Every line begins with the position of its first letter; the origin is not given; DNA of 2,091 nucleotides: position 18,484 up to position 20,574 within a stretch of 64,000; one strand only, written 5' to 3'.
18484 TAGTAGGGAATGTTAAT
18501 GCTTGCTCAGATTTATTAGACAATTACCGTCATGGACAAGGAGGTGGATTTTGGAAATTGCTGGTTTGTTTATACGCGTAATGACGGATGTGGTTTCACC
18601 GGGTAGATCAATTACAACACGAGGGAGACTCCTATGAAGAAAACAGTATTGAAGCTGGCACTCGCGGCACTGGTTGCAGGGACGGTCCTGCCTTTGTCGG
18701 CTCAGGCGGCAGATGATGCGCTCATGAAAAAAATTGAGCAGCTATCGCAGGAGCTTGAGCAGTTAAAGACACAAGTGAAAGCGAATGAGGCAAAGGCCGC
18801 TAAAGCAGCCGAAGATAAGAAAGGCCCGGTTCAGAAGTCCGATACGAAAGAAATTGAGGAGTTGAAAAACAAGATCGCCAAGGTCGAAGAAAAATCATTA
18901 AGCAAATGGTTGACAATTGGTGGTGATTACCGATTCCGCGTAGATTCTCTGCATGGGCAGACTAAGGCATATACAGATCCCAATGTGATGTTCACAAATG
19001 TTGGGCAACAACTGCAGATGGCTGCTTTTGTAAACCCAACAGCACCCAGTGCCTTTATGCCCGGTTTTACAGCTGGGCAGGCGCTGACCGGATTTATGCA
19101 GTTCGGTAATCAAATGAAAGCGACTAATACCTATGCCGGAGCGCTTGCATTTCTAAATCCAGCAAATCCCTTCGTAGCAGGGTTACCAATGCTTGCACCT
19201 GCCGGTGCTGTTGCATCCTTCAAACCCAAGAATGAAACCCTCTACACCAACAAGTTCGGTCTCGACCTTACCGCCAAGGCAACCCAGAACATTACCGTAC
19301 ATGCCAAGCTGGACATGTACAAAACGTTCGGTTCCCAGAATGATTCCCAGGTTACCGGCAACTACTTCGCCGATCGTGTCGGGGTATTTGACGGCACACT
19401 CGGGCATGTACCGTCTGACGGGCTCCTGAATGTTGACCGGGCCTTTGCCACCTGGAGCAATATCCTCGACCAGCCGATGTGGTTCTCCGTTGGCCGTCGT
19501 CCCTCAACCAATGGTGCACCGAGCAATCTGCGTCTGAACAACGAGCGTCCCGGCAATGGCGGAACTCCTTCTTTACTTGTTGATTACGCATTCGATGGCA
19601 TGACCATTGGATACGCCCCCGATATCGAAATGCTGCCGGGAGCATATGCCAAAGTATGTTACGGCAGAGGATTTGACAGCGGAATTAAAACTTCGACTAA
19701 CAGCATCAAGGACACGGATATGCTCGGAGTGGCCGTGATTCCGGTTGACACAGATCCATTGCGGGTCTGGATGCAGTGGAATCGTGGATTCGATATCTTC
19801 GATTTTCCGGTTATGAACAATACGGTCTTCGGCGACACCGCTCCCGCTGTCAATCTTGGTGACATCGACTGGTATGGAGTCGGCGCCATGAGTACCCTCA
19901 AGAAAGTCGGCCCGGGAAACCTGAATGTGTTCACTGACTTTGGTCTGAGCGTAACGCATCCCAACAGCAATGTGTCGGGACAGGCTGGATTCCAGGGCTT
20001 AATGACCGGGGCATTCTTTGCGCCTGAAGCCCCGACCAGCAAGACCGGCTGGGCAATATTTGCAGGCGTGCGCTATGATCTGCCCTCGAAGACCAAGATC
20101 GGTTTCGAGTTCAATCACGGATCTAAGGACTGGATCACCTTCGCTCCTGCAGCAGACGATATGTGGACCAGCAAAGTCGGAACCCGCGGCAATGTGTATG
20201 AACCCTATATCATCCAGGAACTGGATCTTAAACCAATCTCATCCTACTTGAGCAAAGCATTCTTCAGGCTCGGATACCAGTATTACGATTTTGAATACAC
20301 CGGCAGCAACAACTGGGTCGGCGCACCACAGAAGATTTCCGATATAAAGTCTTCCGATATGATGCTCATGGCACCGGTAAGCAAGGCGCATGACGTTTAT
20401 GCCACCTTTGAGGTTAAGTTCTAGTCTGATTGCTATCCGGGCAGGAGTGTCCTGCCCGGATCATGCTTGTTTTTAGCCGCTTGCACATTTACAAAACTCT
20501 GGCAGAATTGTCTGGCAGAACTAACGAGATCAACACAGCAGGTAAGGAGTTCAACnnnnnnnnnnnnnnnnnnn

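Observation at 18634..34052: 15.5-kb porin / heme-rhodanese / Psr-like molybdoenzyme / Rieske-cyt b6 / multiheme supercluster: candidate undescribed sulfur- or selenium-compound respiratory system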

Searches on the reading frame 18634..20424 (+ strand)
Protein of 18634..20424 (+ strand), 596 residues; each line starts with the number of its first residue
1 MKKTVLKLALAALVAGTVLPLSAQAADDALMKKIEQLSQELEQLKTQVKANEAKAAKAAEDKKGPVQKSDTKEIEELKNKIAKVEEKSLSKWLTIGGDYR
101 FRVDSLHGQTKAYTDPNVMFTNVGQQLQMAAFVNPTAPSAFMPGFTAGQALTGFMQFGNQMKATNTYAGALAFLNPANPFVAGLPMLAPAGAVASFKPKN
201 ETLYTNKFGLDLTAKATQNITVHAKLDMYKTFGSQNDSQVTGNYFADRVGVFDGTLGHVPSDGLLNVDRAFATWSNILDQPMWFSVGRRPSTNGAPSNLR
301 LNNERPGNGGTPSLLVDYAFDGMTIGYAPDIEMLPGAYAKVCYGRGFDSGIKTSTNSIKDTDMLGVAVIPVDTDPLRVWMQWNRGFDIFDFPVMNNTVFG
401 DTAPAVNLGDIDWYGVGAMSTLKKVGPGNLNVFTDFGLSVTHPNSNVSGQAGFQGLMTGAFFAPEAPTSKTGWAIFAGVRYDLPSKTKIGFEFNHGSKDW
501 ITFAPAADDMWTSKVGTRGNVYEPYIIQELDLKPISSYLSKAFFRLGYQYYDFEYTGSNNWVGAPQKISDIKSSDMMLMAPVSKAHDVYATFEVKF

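Call 4: search_protein_families(library=pfam, proteins=[window:18634-20424:+], max_evalue=0.01)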
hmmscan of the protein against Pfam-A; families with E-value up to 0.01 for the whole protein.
window:18634-20424:+ (596 aa): 4 families
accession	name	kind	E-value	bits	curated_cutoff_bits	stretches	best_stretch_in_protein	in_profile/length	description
PF11853.14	DUF3373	-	5.5e-158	526.7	26.1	1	197-596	1-409/409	Protein of unknown function (DUF3373)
PF11068.13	YlqD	-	0.00095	20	27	1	21-87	16-82/131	YlqD protein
PF15294.11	Leu_zip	-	0.0039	17.2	28.2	1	19-91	120-191/275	Leucine zipper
PF13505.12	OMP_b-brl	-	0.0093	16.6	28.7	1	425-498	95-155/175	Outer membrane protein beta-barrel domain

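Call 6: search_protein_families(library=ncbifam, proteins=[window:18634-20424:+], max_evalue=0.001)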
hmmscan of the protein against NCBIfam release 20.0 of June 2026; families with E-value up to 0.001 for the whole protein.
window:18634-20424:+ (596 aa): 1 family
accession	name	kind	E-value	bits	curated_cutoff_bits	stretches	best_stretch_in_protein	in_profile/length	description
NF008173.0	PRK10920.1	equivalog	0.00072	18.7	313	1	22-99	64-140/390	uroporphyrinogen-III C-methyltransferase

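Call 67: find_homologous_proteins(query=window:18634-20424:+, max_evalue=1e-10)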
Query window:18634-20424:+ (596 aa): 1824 proteins with E <= 1e-10 among 8000 candidates; the best 120 are listed.
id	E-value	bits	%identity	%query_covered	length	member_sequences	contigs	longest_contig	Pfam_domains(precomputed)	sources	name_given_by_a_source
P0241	0.0e+0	1365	100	100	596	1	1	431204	PF11853.15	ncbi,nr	ncbi:MAG: DUF3373 domain-containing protein [Geobacteraceae bacterium]|nr:DUF3373 domain-containing 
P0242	0.0e+0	1137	81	100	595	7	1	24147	PF11853.15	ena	-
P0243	0.0e+0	1129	82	100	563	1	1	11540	PF11853.15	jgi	-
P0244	0.0e+0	1110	80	100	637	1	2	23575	PF11853.15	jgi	jgi:hypothetical protein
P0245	0.0e+0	1076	80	100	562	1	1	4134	PF11853.15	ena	-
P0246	0.0e+0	1064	78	100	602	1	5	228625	PF11853.15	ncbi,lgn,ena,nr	ncbi:MAG: DUF3373 family protein [Geobacteraceae bacterium]|nr:DUF3373 family protein [Geobacteracea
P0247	0.0e+0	1064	79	100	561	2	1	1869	PF11853.15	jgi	jgi:hypothetical protein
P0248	0.0e+0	1060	77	100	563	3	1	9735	PF11853.15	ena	-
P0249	0.0e+0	1051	78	100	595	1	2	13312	PF11853.15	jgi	jgi:outer membrane murein-binding lipoprotein Lpp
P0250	0.0e+0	1050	75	100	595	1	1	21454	PF11853.15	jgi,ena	-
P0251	0.0e+0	1050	91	82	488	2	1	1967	PF11853.15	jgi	jgi:hypothetical protein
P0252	0.0e+0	1046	76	100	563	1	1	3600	PF11853.15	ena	-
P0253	0.0e+0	1045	76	100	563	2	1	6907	PF11853.15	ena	-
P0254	0.0e+0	1044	76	100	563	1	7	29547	PF11853.15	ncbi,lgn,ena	-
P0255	0.0e+0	1041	75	100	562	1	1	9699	PF11853.15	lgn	-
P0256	0.0e+0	1041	77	100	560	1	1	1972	PF11853.15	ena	-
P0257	0.0e+0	1029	75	100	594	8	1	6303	PF11853.15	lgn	-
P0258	0.0e+0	1010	75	100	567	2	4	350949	PF11853.15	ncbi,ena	-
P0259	2.6e-297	1005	74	100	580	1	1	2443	PF11853.15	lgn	-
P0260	2.1e-296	1002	72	100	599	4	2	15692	PF11853.15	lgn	-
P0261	8.2e-294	994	73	100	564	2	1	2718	PF11853.15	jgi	jgi:hypothetical protein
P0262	7.6e-293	990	79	88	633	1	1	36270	PF11853.15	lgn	-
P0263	2.7e-292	989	85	68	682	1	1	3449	PF11853.15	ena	-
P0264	1.6e-291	986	73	100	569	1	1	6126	PF11853.15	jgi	jgi:hypothetical protein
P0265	3.1e-291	985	76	82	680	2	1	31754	PF11853.15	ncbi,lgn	ncbi:MAG: DUF3373 family protein [Desulfuromonadales bacterium]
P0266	3.9e-291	985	73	100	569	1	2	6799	PF11853.15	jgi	jgi:hypothetical protein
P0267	3.7e-290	982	72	100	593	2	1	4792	PF11853.15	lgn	-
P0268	1.7e-288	976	71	100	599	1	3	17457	PF11853.15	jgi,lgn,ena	-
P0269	9.7e-288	974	73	100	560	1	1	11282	PF11853.15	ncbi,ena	-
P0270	2.1e-287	972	72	100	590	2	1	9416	PF11853.15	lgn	-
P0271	1.2e-286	970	72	100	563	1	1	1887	PF11853.15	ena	-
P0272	1.8e-286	969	78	77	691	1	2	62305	PF11853.15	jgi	jgi:hypothetical protein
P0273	7.8e-285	964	72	100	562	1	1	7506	PF11853.15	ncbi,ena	-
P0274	3.9e-284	962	70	100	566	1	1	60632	PF11853.15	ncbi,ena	-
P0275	4.4e-284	961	70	100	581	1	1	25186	PF11853.15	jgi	-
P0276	1.2e-283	960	70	100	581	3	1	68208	PF11853.15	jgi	-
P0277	1.6e-283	960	72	100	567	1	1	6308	PF11853.15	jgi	jgi:uncharacterized protein DUF3373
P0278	1.7e-283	959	73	100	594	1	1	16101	PF11853.15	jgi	jgi:hypothetical protein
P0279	1.5e-282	956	70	100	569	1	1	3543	PF11853.15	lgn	-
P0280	1.9e-280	949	65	100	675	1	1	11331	PF11853.15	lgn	-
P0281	3.6e-280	949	65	100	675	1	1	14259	PF11853.15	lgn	-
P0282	3.8e-280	948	71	100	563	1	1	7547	PF11853.15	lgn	-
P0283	8.0e-279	944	82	68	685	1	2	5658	PF11853.15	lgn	-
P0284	2.2e-278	943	76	88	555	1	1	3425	PF11853.15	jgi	jgi:Protein of unknown function (DUF3373)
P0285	3.4e-277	939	70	100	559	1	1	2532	PF11853.15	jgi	jgi:hypothetical protein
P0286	8.0e-277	938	72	96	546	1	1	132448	PF11853.15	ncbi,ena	-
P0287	1.2e-275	934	85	71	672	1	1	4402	PF11853.15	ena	-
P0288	2.1e-275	933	70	100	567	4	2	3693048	PF11853.15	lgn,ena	-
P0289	3.3e-275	932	70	100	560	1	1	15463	PF11853.15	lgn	-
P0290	7.6e-274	928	85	70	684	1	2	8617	PF11853.15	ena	-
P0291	1.2e-273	927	71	100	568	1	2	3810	PF11853.15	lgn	-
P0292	3.6e-272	922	68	100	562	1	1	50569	PF11853.15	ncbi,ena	-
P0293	1.7e-271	920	70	100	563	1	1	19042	PF11853.15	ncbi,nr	ncbi:MAG: DUF3373 domain-containing protein [Desulfuromonadaceae bacterium]|nr:DUF3373 domain-contai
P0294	3.1e-271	919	66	100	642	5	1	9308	PF11853.15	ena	-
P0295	3.5e-271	919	88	68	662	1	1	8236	PF11853.15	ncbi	-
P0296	5.3e-271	918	86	70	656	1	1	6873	PF11853.15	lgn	-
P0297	9.4e-271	917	69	100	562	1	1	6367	PF11853.15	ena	-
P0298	9.5e-271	917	70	100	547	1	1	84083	PF11853.15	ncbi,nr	ncbi:MAG: DUF3373 family protein [Desulfuromonadales bacterium]|nr:DUF3373 family protein [Desulfuro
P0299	3.7e-270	915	68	100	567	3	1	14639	PF11853.15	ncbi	-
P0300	4.5e-270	915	68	100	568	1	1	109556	PF11853.15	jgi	jgi:hypothetical protein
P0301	4.6e-270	915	70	81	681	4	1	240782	PF11853.15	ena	-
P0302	5.0e-270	915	69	100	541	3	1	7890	PF11853.15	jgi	jgi:hypothetical protein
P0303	6.3e-270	915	69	100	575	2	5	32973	PF11853.15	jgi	jgi:hypothetical protein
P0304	1.5e-269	913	68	100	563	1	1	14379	PF11853.15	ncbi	-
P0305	2.8e-269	913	69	100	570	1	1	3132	PF11853.15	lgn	-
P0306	4.7e-269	912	68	100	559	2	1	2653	PF11853.15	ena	-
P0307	1.0e-268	911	69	100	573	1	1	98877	PF11853.15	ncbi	-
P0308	2.9e-268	909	69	100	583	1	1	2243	PF11853.15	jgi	jgi:hypothetical protein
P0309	8.9e-268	908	68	100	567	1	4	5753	PF11853.15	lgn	-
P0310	1.7e-267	907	68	100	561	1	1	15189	PF11853.15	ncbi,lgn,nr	ncbi:MAG: DUF3373 domain-containing protein [Deltaproteobacteria bacterium]|nr:DUF3373 domain-contai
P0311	3.4e-267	906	69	100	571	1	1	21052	PF11853.15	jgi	jgi:hypothetical protein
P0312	6.4e-267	905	86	71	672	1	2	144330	PF11853.15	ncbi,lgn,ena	-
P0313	8.2e-267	904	69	97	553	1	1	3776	PF11853.15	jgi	jgi:hypothetical protein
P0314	1.9e-266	903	69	100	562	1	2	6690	PF11853.15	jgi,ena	-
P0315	2.4e-266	903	84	70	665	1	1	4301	PF11853.15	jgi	-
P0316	3.8e-266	902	69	99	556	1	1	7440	PF11853.15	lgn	-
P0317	5.1e-266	902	81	80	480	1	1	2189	PF11853.15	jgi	jgi:hypothetical protein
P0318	5.6e-266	902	69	100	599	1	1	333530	PF11853.15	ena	-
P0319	8.8e-266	901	68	100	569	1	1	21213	PF11853.15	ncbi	-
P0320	9.6e-266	901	69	99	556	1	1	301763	PF11853.15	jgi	-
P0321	1.2e-265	901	67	100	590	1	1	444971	PF11853.15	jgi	jgi:opacity protein-like surface antigen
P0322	1.4e-265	900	68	100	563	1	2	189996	PF11853.15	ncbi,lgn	-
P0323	1.5e-265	900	85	71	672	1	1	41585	PF11853.15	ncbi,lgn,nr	ncbi:MAG: DUF3373 domain-containing protein [Desulfuromonadaceae bacterium]|nr:DUF3373 domain-contai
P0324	2.2e-265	900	67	100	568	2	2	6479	PF11853.15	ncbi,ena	ncbi:MAG TPA: DUF3373 domain-containing protein [Desulfuromonadaceae bacterium]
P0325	2.5e-265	900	86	68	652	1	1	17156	PF11853.15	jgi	jgi:hypothetical protein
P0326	5.4e-265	898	68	100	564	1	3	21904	PF11853.15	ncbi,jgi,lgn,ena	-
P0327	5.7e-265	898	76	81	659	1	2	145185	PF11853.15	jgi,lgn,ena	-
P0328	1.1e-264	897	69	100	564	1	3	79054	PF11853.15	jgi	-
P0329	1.3e-264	897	68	100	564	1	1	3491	PF11853.15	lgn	-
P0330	1.3e-264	897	85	68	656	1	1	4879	PF11853.15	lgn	-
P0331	1.7e-264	897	68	100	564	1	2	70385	PF11853.15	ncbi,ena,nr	ncbi:MAG: DUF3373 domain-containing protein [Desulfobacteraceae bacterium]|nr:DUF3373 domain-contain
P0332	2.5e-264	896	68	100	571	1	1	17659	PF11853.15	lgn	-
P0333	9.9e-264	894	68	100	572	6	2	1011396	PF11853.15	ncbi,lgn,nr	ncbi:MAG: DUF3373 family protein [Geobacter sp.]|nr:DUF3373 family protein [Geobacter sp.]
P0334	1.2e-263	894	68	100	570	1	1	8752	PF11853.15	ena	-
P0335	1.7e-263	894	67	100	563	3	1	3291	PF11853.15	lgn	-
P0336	4.7e-263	892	67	100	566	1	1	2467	PF11853.15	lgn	-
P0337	8.9e-263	891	82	71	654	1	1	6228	PF11853.15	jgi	-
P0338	9.1e-263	891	68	100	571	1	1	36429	PF11853.15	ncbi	-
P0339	1.7e-262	890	67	100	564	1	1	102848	PF11853.15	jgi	-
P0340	2.1e-262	890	68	100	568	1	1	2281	PF11853.15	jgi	jgi:hypothetical protein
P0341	2.1e-262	890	67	100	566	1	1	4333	PF11853.15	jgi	jgi:hypothetical protein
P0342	2.3e-262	890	67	96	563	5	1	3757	PF11853.15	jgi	-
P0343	3.4e-262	889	67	100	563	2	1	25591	PF11853.15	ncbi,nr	ncbi:MAG: DUF3373 domain-containing protein [Geobacteraceae bacterium]|nr:DUF3373 domain-containing 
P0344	3.7e-262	889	67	100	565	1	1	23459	PF11853.15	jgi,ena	-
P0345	4.1e-262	889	83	71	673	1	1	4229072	PF11853.15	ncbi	-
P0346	4.3e-262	889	84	68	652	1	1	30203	PF11853.15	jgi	-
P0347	5.6e-262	888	87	68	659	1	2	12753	PF11853.15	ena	-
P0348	5.9e-262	888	82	71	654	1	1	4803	PF11853.15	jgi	-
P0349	1.5e-261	887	65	100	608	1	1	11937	PF11853.15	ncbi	-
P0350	3.2e-261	886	85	68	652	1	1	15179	PF11853.15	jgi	-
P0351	3.3e-261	886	82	71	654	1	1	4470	PF11853.15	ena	-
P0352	5.7e-261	885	67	100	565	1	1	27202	PF11853.15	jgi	-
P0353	6.2e-261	885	67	100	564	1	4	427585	PF11853.15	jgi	jgi:hypothetical protein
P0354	7.7e-261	885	66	100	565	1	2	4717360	PF11853.15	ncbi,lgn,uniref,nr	ncbi:DUF3373 domain-containing protein [Geobacter sp. SVR]|uniref:DUF3373 domain-containing protein 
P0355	8.8e-261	885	75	81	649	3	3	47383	PF11853.15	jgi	-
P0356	9.7e-261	884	61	100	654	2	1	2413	PF11853.15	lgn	-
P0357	1.7e-260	884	67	100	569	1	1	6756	PF11853.15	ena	-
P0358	3.3e-260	883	66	100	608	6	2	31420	PF11853.15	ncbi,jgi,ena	ncbi:MAG: DUF3373 family protein [Burkholderiales bacterium]|jgi:hypothetical protein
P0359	5.0e-260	882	65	100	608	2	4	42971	PF11853.15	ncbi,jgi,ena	-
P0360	6.5e-260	882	85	68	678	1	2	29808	PF11853.15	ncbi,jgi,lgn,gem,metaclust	metaclust:\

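Call 68: find_encoding_contigs(protein=P0354, flank=10000, max_places=2)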
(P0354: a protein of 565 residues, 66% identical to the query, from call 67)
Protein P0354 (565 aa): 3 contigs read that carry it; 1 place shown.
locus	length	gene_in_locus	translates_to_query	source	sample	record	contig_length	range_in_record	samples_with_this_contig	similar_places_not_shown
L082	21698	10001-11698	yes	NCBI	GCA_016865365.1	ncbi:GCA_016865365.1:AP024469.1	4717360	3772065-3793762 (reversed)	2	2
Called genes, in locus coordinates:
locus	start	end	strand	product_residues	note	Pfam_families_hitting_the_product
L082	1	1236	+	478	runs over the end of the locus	PF01656:CbiA, PF13500:AAA_26 (weak), PF07685:GATase_3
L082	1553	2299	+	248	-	PF01891:CbiM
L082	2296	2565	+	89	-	-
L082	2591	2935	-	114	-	PF00076:RRM_1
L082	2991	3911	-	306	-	PF01476:LysM (weak)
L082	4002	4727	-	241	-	PF11967:RecO_N, PF02565:RecO_C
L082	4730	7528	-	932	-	PF02739:5_3_exonuc_N, PF01367:5_3_exonuc, PF01612:DNA_pol_A_exo1, PF22619:DNA_polI_exo1, PF00476:DNA_pol_A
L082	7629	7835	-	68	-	-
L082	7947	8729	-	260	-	PF09339:HTH_IclR, PF01614:IclR_C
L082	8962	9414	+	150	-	PF00582:Usp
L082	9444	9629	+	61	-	-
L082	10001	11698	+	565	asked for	PF11853:DUF3373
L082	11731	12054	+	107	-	-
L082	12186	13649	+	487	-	PF14537:Cytochrom_c3_2 (faint), PF13435:Cytochrome_C554 (faint), PF14522:Cytochrome_C7 (faint), PF11783:Cytochrome_cB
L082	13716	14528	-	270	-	PF03807:F420_oxidored, PF14748:P5CR_dimer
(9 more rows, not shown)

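Call 78: predict_structure(alignment_id=A3)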
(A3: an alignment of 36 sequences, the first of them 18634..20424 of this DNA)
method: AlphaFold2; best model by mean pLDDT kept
length: 596 residues; sequences in the alignment: 36
mean_pLDDT: 47.3   pTM: 0.43
mean pLDDT of the five models: 47.3, 46.9, 46.0, 43.8, 38.1
residues with pLDDT >= 90: 0; 70-90: 109; 50-70: 135; < 50: 352
segments of 3 or more residues with pLDDT < 50: 1-3, 5-10, 13-31, 62-112, 195-336, 345-361, 391-404, 451-460, 502-519, 529-596
pLDDT, mean of each block of 10 residues (from residue 1): 47 42 38 53 65 61 44 42 33 37 37 59 81 84 81 80 74 75 71 47 39 39 39 26 25 24 21 26 31 23 22 26 33 43 43 33 59 60 64 36 55 71 78 71 66 41 63 68 67 59 35 40 51 33 25 23 29 30 30 35
secondary structure, 60 per line:
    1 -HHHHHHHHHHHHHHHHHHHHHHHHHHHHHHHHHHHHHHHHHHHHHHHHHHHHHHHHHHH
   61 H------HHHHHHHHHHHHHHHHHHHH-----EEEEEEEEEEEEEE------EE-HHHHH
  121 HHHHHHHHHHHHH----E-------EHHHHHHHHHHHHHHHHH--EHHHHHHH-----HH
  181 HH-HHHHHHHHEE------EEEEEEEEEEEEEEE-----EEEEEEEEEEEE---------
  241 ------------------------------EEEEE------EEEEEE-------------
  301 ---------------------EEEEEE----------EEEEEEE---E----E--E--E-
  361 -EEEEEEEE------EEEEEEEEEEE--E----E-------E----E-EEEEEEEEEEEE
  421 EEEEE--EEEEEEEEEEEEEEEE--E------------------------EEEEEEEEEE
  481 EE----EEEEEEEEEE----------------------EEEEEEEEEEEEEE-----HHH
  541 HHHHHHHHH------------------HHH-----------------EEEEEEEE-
elements in order: H2-61 H68-87 E93-106 H116-133 H147-163 H167-173 H179-182 H184-191 E200-214 E220-231 E271-275 E282-287 E322-327 E338-344 E362-369 E376-386 E409-425 E428-443 E471-482 E487-496 E519-532 H538-549 E588-595
